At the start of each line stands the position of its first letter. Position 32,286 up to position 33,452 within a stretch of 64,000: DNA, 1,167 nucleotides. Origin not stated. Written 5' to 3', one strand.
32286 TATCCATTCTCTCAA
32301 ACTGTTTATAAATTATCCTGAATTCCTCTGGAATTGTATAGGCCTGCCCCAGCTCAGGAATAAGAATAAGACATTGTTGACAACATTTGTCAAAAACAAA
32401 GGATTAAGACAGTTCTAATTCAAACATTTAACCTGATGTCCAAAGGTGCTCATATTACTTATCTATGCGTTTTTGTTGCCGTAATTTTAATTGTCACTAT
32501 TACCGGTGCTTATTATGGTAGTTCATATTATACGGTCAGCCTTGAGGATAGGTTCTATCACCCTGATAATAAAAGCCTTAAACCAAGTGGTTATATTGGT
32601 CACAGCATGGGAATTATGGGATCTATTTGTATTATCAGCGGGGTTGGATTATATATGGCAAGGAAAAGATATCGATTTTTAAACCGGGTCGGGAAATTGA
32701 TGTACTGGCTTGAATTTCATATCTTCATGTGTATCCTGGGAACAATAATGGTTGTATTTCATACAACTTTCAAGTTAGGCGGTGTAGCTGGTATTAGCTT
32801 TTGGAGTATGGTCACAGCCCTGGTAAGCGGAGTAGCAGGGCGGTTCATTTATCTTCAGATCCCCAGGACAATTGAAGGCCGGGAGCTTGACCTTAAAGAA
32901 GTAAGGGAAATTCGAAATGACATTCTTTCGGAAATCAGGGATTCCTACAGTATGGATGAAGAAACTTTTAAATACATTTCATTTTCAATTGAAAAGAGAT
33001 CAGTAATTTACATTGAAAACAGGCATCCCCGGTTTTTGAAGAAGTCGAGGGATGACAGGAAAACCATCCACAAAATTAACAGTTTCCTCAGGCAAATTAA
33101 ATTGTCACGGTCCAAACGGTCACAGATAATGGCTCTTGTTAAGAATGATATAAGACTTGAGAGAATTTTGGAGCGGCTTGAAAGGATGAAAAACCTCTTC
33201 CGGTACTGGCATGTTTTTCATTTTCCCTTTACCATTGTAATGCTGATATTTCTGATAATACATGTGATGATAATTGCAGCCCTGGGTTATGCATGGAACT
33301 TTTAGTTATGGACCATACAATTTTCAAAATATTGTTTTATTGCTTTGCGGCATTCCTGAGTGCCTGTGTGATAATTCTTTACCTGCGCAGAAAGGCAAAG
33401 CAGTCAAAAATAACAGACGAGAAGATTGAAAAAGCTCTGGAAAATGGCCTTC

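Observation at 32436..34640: Two-gene module: membrane protein with two H-x13-H helices plus a membrane-anchored FeS-flavoprotein (possible transmembrane electron-transfer unit)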

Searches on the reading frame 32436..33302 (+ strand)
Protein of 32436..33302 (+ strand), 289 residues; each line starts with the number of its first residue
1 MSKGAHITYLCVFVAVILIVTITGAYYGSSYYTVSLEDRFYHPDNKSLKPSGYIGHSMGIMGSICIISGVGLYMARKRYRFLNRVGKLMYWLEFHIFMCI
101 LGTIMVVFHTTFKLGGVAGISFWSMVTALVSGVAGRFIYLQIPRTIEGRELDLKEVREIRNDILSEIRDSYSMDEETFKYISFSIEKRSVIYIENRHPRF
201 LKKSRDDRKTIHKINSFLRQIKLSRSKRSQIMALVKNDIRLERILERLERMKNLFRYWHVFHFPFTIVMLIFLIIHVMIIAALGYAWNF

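Call 4: search_protein_families(library=pfam, proteins=[window:32436-33302:+], max_evalue=1)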
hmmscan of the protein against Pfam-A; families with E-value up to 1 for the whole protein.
window:32436-33302:+ (289 aa): 4 families
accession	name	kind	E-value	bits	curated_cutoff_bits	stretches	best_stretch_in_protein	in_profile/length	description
PF14358.11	DUF4405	-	0.0054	17.7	26.7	1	61-110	9-62/66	Domain of unknown function (DUF4405)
PF01292.26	Ni_hydr_CYTB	-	0.015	15.6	30.1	1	251-280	133-162/179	Prokaryotic cytochrome b561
PF00335.26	Tetraspanin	-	0.016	15.3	32.1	1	10-177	5-126/225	Tetraspanin family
PF03929.21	PepSY_TM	-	0.036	14.3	28.8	1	57-276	140-281/295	PepSY-associated TM region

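Call 5: search_protein_families(library=ncbifam, proteins=[window:32436-33302:+], max_evalue=0.1)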
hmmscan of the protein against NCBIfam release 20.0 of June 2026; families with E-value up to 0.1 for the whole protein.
window:32436-33302:+ (289 aa): 0 families

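Call 6: find_homologous_proteins(query=window:32436-33302:+, max_evalue=0.001)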
Query window:32436-33302:+ (289 aa): 5078 proteins with E <= 0.001 among 8000 candidates; the best 120 are listed.
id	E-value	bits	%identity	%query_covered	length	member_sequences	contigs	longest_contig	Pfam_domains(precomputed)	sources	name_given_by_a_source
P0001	8.9e-178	608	94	100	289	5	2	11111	-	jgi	jgi:hypothetical protein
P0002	2.5e-163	560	85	99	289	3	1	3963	-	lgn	-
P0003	3.3e-132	458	70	100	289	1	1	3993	-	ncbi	-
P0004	3.6e-118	412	63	100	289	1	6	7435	-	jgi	jgi:hypothetical protein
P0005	4.3e-118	412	63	100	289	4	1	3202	-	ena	-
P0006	4.8e-118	412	62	100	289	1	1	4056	PF14358.12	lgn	-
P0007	5.5e-118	411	62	99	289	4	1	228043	PF14358.12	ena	-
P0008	5.7e-118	411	63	100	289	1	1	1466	-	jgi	jgi:hypothetical protein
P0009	7.3e-118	411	63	99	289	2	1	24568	-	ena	-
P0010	1.4e-117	410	62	100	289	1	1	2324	-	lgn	-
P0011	6.0e-117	408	62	99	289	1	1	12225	-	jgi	-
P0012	3.4e-116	406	62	99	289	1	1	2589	-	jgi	jgi:hypothetical protein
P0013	1.8e-115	403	62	100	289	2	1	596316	-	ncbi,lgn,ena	-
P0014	1.1e-114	401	61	100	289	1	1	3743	-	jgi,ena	-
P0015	2.0e-114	400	62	100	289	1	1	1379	-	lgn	-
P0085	2.5e-97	344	52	100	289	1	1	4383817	-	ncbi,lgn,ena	-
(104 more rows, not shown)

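Call 7: find_encoding_contigs(protein=P0001, flank=6000, max_places=3)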
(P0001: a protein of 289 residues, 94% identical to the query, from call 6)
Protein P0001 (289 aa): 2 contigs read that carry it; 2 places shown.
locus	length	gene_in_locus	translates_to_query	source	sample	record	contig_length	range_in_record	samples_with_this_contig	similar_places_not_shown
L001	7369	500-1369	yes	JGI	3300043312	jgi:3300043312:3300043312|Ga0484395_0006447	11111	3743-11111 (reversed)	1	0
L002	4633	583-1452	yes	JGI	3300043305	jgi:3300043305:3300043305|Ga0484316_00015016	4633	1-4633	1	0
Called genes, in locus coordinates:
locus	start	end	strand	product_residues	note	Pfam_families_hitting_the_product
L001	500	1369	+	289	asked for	-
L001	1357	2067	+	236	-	PF03486:HI0933_like (faint), PF07992:Pyr_redox_2 (faint), PF12838:Fer4_7 (weak), PF13237:Fer4_10, PF14697:Fer4_21 (weak), PF12831:FAD_oxidored (weak), PF13450:NAD_binding_8 (weak), PF13738:Pyr_redox_3, +4 more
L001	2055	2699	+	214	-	PF03486:HI0933_like (faint), PF13738:Pyr_redox_3, PF00070:Pyr_redox (faint), PF07992:Pyr_redox_2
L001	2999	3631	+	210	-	-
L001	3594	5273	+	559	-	PF19313:DUF5916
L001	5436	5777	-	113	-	-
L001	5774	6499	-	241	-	PF04616:Glyco_hydro_43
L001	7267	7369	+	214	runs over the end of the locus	PF01784:DUF34_NIF3 (weak)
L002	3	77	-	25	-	?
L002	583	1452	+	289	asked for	-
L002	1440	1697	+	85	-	-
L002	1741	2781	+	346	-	PF01134:GIDA (faint), PF03486:HI0933_like (faint), PF01946:Thi4 (faint), PF00070:Pyr_redox (faint), PF07992:Pyr_redox_2, PF12831:FAD_oxidored (faint), PF13450:NAD_binding_8 (weak), PF13738:Pyr_redox_3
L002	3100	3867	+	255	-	-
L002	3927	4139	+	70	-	-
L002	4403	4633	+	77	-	?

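Call 8: find_encoding_contigs(protein=P0085, flank=8000, max_places=2)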
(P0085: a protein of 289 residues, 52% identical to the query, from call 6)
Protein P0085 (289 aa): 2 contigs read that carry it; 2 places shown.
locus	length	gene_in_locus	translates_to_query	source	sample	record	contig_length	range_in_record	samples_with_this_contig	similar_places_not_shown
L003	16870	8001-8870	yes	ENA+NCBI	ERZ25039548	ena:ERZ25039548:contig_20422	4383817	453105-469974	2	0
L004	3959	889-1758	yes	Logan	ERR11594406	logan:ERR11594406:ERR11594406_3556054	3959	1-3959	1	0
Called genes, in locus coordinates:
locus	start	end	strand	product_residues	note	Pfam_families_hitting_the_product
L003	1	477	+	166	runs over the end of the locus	-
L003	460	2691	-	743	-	PF13428:TPR_14 (faint), PF13424:TPR_12, PF00515:TPR_1, PF07719:TPR_2 (weak), PF12895:ANAPC3, PF13424:TPR_12 (weak), PF21033:RMD1-3 (weak), PF14559:TPR_19, +5 more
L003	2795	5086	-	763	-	PF01734:Patatin, PF07244:POTRA (faint), PF19143:Omp85_2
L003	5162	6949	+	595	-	PF08497:Radical_SAM_N, PF04055:Radical_SAM (weak), PF11842:DUF3362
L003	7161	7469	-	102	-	-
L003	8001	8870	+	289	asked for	-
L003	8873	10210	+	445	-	PF00037:Fer4 (faint), PF12797:Fer4_2 (faint), PF13237:Fer4_10, PF14697:Fer4_21, PF12838:Fer4_7 (weak), PF07992:Pyr_redox_2, PF13450:NAD_binding_8 (weak), PF13738:Pyr_redox_3, +7 more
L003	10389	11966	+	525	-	PF02085:Cytochrom_CIII (faint), PF14537:Cytochrom_c3_2 (faint), PF22113:Mtrc-MtrF_II-IV_dom (faint), PF09699:Paired_CXXCH_1 (faint), PF14522:Cytochrome_C7 (faint)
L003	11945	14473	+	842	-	PF02085:Cytochrom_CIII (faint), PF14522:Cytochrome_C7 (faint), PF14537:Cytochrom_c3_2 (faint), PF22113:Mtrc-MtrF_II-IV_dom (faint)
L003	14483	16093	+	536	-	-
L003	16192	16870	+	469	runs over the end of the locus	PF02085:Cytochrom_CIII (faint), PF14522:Cytochrome_C7 (faint), PF14537:Cytochrom_c3_2 (faint), PF22113:Mtrc-MtrF_II-IV_dom (faint)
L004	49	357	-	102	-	-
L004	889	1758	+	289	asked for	-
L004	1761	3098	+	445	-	PF00037:Fer4 (faint), PF12797:Fer4_2 (faint), PF13237:Fer4_10, PF14697:Fer4_21, PF12838:Fer4_7 (weak), PF07992:Pyr_redox_2, PF13450:NAD_binding_8 (weak), PF13738:Pyr_redox_3, +7 more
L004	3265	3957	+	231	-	?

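Call 11: find_related_loci(query=A1, collection=genome_contigs, flank=6000)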
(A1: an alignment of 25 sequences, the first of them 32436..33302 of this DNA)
Query A1 (289 aa) in genome_contigs; peptide patterns used: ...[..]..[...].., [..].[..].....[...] (x = any residue, [..] = any of these).
599 stretches matched a pattern (row limit reached: there are more); 556 encode a relative of the query (tblastn E <= 1e-3); the best 80 are kept; 80 distinct loci.
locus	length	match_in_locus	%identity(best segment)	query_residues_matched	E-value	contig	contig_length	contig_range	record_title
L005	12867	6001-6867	63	1-289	3e-125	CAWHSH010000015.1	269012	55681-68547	MAG: uncultured Bacteroidales bacterium isolate MFD05942.bin.1.149 genome assembly, contig: contig_69903, whole genome s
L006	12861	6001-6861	62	1-287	8e-125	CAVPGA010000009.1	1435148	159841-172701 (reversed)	MAG: uncultured Bacteroidales bacterium isolate MFD10007.bin.2.59 genome assembly, contig: contig_8811, whole genome sho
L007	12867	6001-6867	54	1-289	5e-105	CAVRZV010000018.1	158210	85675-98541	MAG: uncultured Bacteroidales bacterium isolate MFD05942.bin.2.148 genome assembly, contig: contig_85119, whole genome s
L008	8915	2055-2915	52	1-287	4e-103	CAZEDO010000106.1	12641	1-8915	MAG TPA_asm: uncultured Lentimicrobiaceae bacterium isolate SRP284006_co1_131 genome assembly, contig: NODE_8951_length_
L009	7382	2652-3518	52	1-289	5e-102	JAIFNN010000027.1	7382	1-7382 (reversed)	MAG: Bacteroidetes bacterium isolate bin_92 scaffold_17891, whole genome shotgun sequence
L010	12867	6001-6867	53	1-289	4e-102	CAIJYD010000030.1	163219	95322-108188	MAG: uncultured Bacteroidetes bacterium isolate Loclat_bin-13856 genome assembly, contig: bin-13856:030/135, whole genom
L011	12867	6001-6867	51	1-289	3e-100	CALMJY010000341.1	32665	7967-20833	MAG TPA_asm: uncultured Bacteroidetes bacterium isolate SRR5215466_bin.21_CONCOCT_v1.1_MAG genome assembly, contig: ERZ7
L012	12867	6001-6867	50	1-289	2e-98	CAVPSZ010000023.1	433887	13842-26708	MAG: uncultured Bacteroidales bacterium isolate MFD00032.bin.2.138 genome assembly, contig: contig_23848, whole genome s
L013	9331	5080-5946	51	1-289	4e-98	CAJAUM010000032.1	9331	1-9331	MAG: uncultured Bacteroidales bacterium isolate Loc090907-6m_bin-511 genome assembly, contig: bin-511:032/155, whole gen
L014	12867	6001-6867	48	1-289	2e-97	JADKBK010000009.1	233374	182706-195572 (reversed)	MAG: Bacteroidales bacterium isolate Mari_18-Q3-R65-66_MAXAC.219 tig00004949-10-2328050, whole genome shotgun sequence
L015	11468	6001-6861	50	1-287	5e-97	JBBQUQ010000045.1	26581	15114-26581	MAG: Bacteroidales bacterium isolate Co_metawrap_1939 Cmw_1939_k141_16580008_length_26581_cov_11.0000, whole genome shot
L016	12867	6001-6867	49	1-289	3e-97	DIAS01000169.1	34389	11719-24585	MAG TPA_asm: Bacteroidales bacterium UBA5072 UBA5072_contig_15366, whole genome shotgun sequence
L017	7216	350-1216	49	1-289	7e-97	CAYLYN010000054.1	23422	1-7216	MAG TPA_asm: uncultured Rikenellaceae bacterium isolate SRP304446_co1_106 genome assembly, contig: NODE_1483_length_2342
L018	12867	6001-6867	49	1-289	7e-97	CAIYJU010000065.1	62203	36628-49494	MAG: uncultured Bacteroidales bacterium isolate Ja1_bin-2221 genome assembly, contig: bin-2221:065/210, whole genome sho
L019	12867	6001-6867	49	1-289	2e-96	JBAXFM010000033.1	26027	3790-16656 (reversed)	MAG: Bacteroidota bacterium isolate ELA271 MAG271_33, whole genome shotgun sequence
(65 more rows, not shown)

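Call 24: find_homologous_proteins(query=L003:8873-10207:+, max_evalue=0.001)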
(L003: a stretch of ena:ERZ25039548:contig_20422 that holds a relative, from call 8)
Query L003:8873-10207:+ (445 aa): 8000 proteins with E <= 0.001 among 8000 candidates; the best 120 are listed.
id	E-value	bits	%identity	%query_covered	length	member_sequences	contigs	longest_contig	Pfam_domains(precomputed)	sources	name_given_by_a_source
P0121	4.6e-290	979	100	100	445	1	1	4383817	PF14697.12,PF13450.13,PF07992.21,PF00070.34,PF03486.21,PF12838.13,PF01134.29,PF12831.14,PF01946.24,PF13434.13,PF12797.13,PF00890.31,PF00037.33,PF13738.13,PF13237.12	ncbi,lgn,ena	-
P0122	2.4e-255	865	86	100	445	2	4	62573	PF14697.12,PF13450.13,PF07992.21,PF12837.13,PF00070.34,PF03486.21,PF12838.13,PF01134.29,PF12831.14,PF01946.24,PF13434.13,PF12797.13,PF00890.31,PF00037.33,PF13738.13,PF13237.12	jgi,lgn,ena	-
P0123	1.1e-253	860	86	100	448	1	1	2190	PF14697.12,PF13450.13,PF07992.21,PF12837.13,PF00070.34,PF03486.21,PF12838.13,PF01134.29,PF12831.14,PF01946.24,PF12797.13,PF00890.31,PF00037.33,PF13738.13,PF13237.12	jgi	jgi:thioredoxin reductase (NADPH)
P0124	1.4e-249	846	83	100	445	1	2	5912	PF14697.12,PF13450.13,PF07992.21,PF00070.34,PF03486.21,PF12838.13,PF01134.29,PF12831.14,PF01946.24,PF13434.13,PF12797.13,PF00890.31,PF00037.33,PF13738.13,PF13237.12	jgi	jgi:thioredoxin reductase (NADPH)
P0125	1.6e-246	836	82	100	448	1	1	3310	PF14697.12,PF13450.13,PF07992.21,PF00070.34,PF03486.21,PF12838.13,PF01134.29,PF12831.14,PF01946.24,PF01266.31,PF12797.13,PF00890.31,PF00037.33,PF13738.13,PF13237.12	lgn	-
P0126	5.2e-246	834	82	100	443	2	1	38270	PF14697.12,PF13450.13,PF07992.21,PF00070.34,PF03486.21,PF12838.13,PF01134.29,PF12831.14,PF01946.24,PF12797.13,PF00890.31,PF00037.33,PF13738.13,PF13237.12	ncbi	-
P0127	1.7e-244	829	82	100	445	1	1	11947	PF14697.12,PF13450.13,PF07992.21,PF00070.34,PF03486.21,PF12838.13,PF01134.29,PF12831.14,PF01946.24,PF13434.13,PF12797.13,PF13738.13,PF13237.12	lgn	-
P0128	2.8e-244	829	82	100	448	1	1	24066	PF14697.12,PF13450.13,PF07992.21,PF00070.34,PF03486.21,PF12838.13,PF01134.29,PF12831.14,PF01946.24,PF12797.13,PF00890.31,PF13738.13,PF13237.12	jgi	jgi:thioredoxin reductase (NADPH)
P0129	3.8e-244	828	83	99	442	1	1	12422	PF14697.12,PF13450.13,PF07992.21,PF00070.34,PF03486.21,PF12838.13,PF01134.29,PF12831.14,PF01946.24,PF13434.13,PF12797.13,PF13738.13,PF13237.12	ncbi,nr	ncbi:MAG: 4Fe-4S ferredoxin [Bacteroidetes bacterium]|nr:MAG: 4Fe-4S ferredoxin [Bacteroidota bacter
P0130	1.3e-242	823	81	100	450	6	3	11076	PF14697.12,PF13450.13,PF07992.21,PF00070.34,PF03486.21,PF12838.13,PF01134.29,PF12831.14,PF01946.24,PF12797.13,PF00890.31,PF00037.33,PF13738.13,PF13237.12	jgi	jgi:thioredoxin reductase (NADPH)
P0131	1.1e-241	820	80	100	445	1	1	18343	PF14697.12,PF13450.13,PF07992.21,PF12837.13,PF00070.34,PF03486.21,PF12838.13,PF01134.29,PF12831.14,PF01946.24,PF01266.31,PF13434.13,PF12797.13,PF00890.31,PF00037.33,PF13738.13,PF13237.12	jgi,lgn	jgi:thioredoxin reductase/NAD-dependent dihydropyrimidine dehydrogenase PreA subunit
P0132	1.2e-241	820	81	100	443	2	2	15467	PF14697.12,PF13450.13,PF07992.21,PF00070.34,PF03486.21,PF12838.13,PF01134.29,PF12831.14,PF01946.24,PF12797.13,PF00890.31,PF13738.13,PF13237.12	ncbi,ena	ncbi:MAG: NAD(P)-binding domain-containing protein [Bacteroidota bacterium]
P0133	1.8e-241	819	82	100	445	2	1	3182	PF14697.12,PF13450.13,PF07992.21,PF12837.13,PF00070.34,PF03486.21,PF12838.13,PF01134.29,PF12831.14,PF01946.24,PF12797.13,PF00890.31,PF00037.33,PF13738.13,PF13237.12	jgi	-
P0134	2.7e-241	819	82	100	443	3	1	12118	PF14697.12,PF13450.13,PF07992.21,PF00070.34,PF03486.21,PF12838.13,PF01134.29,PF12831.14,PF01946.24,PF12797.13,PF00890.31,PF13738.13,PF13237.12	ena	-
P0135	1.6e-240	816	81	100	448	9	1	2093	PF14697.12,PF07992.21,PF00070.34,PF03486.21,PF12838.13,PF01134.29,PF12831.14,PF01946.24,PF13434.13,PF12797.13,PF00890.31,PF00037.33,PF13738.13,PF13237.12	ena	-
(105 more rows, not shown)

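Call 26: search_protein_representatives(alignment_id=A1)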
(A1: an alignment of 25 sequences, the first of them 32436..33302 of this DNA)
Query: 25 sequences, 289 profile positions. Proteins with E-value up to 0.001 (for the whole library): 3247; up to 1e-10: 1834; up to 1e-30: 329. The best 150 are listed.
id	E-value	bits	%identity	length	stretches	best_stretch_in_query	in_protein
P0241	1.0e-124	432.2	-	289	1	1-289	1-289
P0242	3.1e-107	374.8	-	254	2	16-182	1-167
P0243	4.3e-102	357.9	-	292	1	1-289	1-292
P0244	1.3e-95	336.6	-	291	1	1-289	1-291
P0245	1.3e-83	297.2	-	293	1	1-289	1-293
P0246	3.4e-82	292.6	-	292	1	3-289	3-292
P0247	5.1e-81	288.7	-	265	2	1-177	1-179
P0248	1.6e-77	277.2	-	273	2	6-163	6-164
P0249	1.2e-76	274.4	-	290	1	1-289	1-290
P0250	3.1e-76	273.0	-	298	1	1-289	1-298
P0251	5.0e-76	272.3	-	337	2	38-289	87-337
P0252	8.9e-76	271.5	-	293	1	1-289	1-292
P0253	1.6e-75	270.7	-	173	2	98-188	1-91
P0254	4.3e-75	269.3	-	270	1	76-289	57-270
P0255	1.3e-74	267.7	-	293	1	5-288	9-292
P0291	6.3e-60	219.5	-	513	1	12-285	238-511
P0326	3.4e-54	200.7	-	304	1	5-285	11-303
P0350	4.0e-49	184.0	-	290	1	8-289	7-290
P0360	5.6e-47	177.0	-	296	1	7-285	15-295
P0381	2.5e-44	168.3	-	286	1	5-287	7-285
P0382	2.7e-44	168.2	-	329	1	14-289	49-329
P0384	4.3e-44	167.5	-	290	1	2-289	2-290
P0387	1.1e-43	166.2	-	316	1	5-285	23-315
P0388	1.3e-43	165.9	-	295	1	7-289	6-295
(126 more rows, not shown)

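Call 31: search_solved_structures(query=P0121, max_evalue=0.00001)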
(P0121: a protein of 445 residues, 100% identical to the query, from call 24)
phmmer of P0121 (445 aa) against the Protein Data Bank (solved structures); distinct sequences matched with E-value up to 0.00001: 49.
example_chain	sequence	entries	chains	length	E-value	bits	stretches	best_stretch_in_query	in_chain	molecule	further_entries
7a76_A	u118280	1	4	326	4.1e-28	101.6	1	176-439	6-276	THIOREDOXIN REDUCTASE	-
7a7b_A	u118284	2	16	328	4.7e-22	81.7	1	175-437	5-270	YpdA family putative bacillithiol disulfide reductase Bdr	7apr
2zbw_A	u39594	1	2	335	1.3e-16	63.7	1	169-434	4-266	Thioredoxin reductase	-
5ygq_A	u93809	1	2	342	4.4e-15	58.7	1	171-384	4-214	Ferredoxin--NADP reductase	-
3ab1_A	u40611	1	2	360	5e-15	58.5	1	168-396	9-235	Ferredoxin--NADP reductase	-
7aaw_A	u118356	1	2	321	1.9e-14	56.6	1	172-440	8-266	Thioredoxin reductase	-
8c16_A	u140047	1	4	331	4.9e-14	55.2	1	171-361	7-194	Ferredoxin--NADP reductase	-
6gas_A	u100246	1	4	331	4.9e-14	55.2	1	171-361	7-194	Ferredoxin--NADP reductase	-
5mh4_A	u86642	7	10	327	1.4e-13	53.7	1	268-358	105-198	Thioredoxin reductase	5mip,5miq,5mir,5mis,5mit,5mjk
4gcm_A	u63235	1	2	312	2.2e-13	53.1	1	174-423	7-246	Thioredoxin reductase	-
5uth_A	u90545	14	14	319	2.5e-13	52.9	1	172-417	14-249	Thioredoxin reductase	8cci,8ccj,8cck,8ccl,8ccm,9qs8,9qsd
5uwy_A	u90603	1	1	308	9.8e-13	51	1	172-359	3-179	Thioredoxin reductase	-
1hyu_A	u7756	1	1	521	1.3e-12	50.6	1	131-351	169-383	ALKYL HYDROPEROXIDE REDUCTASE SUBUNIT F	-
3lzw_A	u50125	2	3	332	1.9e-12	50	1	169-360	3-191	Ferredoxin--NADP reductase 2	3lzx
6gar_A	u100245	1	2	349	2.7e-12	49.5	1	173-428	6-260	Ferredoxin--NADP reductase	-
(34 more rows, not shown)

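Call 32: search_solved_structures(query=A2, max_evalue=10)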
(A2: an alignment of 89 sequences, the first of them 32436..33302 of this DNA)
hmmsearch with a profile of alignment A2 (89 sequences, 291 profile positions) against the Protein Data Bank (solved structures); distinct sequences matched with E-value up to 10: 39.
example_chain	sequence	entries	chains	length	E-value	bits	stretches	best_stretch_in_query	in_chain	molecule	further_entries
9r1o_A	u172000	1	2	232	0.48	13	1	152-250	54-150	sc-apCC-6-DPH-NR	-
6n5a_B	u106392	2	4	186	0.53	12.9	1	134-242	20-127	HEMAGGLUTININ HA2 SUBUNIT | Hemagglutinin HA2 chain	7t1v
6r2m_A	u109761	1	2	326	0.99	12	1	162-250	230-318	Glycoside transferase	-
7bqq_A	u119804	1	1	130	1.1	11.8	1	148-242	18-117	Gogy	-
9p9q_B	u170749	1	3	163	1.2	11.7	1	141-242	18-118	Hemagglutinin HA2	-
9p9r_B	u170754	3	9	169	1.3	11.6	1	137-242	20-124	Hemagglutinin HA2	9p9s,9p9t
8qad_A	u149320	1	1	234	1.4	11.5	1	148-250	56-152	sc-apCC-6-LLIA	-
6v49_B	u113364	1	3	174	1.4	11.5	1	138-242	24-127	Hemagglutinin HA2 chain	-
1ti8_B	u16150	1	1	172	1.5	11.4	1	138-243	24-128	hemagglutinin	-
3m5g_B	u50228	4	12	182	1.5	11.4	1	134-243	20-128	Hemagglutinin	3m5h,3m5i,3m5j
1ij5_A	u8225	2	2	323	1.6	11.3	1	144-242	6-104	PLASMODIAL SPECIFIC LAV1-2 PROTEIN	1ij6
6ii4_B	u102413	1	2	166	1.7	11.2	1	138-242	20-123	Hemagglutinin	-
5jw3_B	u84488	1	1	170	1.7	11.2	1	138-242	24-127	Hemagglutinin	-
4lki_B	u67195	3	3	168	1.8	11.2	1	138-242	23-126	hemagglutinin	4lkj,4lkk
4kol_B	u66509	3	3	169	1.8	11.1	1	138-242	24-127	Hemagglutinin HA2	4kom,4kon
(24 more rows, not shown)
